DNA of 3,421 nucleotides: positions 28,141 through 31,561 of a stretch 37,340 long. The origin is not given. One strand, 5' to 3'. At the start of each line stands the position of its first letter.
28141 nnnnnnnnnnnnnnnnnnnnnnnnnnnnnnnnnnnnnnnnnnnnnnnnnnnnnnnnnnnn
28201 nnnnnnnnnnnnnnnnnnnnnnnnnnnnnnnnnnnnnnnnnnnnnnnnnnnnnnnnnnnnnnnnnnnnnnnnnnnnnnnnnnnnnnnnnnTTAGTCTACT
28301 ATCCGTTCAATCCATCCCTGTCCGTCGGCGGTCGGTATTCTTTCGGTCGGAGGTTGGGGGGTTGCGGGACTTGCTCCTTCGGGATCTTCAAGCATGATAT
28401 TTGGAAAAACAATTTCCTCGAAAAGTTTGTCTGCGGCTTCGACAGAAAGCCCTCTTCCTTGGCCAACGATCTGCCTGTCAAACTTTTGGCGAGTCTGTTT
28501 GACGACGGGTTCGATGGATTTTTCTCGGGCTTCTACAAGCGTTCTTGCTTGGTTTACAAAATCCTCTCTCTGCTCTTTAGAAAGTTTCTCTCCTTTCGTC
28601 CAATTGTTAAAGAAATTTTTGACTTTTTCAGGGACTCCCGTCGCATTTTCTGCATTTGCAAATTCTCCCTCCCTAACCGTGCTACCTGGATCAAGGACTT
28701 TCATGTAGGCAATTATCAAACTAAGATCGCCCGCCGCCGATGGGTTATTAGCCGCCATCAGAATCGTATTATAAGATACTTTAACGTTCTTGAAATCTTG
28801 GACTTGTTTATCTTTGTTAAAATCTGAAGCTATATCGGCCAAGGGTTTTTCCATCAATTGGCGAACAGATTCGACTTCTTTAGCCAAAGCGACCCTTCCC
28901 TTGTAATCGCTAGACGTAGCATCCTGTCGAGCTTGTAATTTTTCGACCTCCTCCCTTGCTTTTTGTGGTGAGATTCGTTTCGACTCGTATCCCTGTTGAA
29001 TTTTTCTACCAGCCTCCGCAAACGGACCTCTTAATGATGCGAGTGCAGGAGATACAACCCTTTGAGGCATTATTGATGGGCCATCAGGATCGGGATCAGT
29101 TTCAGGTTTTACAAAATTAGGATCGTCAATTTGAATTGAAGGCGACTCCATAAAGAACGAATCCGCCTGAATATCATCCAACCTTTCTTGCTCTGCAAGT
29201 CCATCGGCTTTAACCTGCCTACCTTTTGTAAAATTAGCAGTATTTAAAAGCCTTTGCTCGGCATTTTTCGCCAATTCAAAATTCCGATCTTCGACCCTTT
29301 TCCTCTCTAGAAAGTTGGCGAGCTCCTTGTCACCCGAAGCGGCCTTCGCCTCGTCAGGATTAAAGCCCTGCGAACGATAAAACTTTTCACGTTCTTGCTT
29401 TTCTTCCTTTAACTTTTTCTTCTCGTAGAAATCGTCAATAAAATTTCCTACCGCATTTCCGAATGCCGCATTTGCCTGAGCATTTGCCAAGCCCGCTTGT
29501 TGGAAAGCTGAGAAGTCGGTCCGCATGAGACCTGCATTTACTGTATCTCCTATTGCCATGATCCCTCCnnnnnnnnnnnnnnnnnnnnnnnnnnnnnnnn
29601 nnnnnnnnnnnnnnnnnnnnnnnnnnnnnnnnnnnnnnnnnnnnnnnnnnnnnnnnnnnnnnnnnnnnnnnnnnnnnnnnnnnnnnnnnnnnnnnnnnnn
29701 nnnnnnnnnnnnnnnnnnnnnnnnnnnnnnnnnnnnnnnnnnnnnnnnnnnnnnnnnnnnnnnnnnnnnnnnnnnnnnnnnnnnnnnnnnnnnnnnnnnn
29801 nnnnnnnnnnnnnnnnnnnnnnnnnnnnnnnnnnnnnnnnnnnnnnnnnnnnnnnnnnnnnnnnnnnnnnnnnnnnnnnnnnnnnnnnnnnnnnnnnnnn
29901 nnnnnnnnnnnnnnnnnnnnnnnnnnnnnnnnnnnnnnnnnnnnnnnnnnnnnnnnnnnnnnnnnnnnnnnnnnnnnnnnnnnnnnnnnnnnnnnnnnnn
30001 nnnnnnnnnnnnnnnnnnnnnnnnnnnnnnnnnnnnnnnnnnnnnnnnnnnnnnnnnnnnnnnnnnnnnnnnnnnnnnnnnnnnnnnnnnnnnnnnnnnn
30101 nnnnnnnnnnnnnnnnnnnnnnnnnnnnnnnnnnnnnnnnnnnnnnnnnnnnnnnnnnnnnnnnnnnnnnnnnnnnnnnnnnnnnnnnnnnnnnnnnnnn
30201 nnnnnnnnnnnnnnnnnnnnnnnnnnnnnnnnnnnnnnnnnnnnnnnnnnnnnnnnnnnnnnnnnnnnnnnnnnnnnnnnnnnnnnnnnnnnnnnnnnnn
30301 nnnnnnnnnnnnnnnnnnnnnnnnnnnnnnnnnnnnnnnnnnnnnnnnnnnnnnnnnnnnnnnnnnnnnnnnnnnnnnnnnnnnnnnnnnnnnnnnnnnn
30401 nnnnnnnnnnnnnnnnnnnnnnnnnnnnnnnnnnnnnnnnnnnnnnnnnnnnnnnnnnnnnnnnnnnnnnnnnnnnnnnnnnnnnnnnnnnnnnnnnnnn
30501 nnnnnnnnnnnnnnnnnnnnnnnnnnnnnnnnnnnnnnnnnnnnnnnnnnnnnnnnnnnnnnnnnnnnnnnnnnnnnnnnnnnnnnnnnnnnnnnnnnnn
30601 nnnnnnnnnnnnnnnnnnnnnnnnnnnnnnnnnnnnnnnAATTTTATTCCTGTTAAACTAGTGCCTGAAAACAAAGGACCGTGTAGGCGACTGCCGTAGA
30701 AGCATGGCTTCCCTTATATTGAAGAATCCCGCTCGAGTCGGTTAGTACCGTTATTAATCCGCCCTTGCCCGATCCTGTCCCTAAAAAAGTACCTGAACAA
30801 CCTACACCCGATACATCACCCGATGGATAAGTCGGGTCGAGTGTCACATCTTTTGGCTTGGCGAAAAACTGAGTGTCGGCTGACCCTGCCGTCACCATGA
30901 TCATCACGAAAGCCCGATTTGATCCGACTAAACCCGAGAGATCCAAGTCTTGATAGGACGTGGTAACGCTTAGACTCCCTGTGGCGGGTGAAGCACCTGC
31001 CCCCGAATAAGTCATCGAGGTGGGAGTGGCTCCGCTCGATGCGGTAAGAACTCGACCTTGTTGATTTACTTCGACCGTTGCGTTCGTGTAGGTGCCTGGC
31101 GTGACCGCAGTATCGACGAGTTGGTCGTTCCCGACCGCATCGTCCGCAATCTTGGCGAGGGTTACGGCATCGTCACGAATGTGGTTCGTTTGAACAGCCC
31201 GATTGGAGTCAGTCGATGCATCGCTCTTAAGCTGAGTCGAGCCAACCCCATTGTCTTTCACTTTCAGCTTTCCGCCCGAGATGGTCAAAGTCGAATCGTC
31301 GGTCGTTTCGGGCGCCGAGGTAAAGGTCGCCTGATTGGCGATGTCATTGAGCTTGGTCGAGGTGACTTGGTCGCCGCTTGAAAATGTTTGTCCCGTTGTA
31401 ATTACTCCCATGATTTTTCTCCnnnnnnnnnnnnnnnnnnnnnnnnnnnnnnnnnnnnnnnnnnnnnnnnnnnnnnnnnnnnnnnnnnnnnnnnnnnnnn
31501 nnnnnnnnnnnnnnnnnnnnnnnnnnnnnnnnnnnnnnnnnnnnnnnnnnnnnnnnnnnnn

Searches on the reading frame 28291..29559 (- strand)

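Call 20: search_protein_families(library=phrogs, proteins=[window:28291-29559:-], max_evalue=0.001)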
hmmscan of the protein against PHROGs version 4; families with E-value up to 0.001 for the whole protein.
window:28291-29559:- (422 aa): 1 family
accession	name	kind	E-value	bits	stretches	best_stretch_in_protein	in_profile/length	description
phrog_13634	-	unknown function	3.8e-26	93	1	246-362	226-342/403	-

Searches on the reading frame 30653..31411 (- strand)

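Call 20: search_protein_families(library=phrogs, proteins=[window:30653-31411:-], max_evalue=0.001)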
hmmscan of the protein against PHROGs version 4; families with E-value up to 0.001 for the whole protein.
window:30653-31411:- (252 aa): 3 families
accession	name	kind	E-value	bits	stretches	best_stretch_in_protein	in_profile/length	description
phrog_29288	-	unknown function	1e-09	37.4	1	67-129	1135-1197/1558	-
phrog_892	-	tail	3.8e-06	26.7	1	50-118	364-425/782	tail fiber protein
phrog_13518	-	unknown function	0.00085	18.4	0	19-136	307-420/1230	-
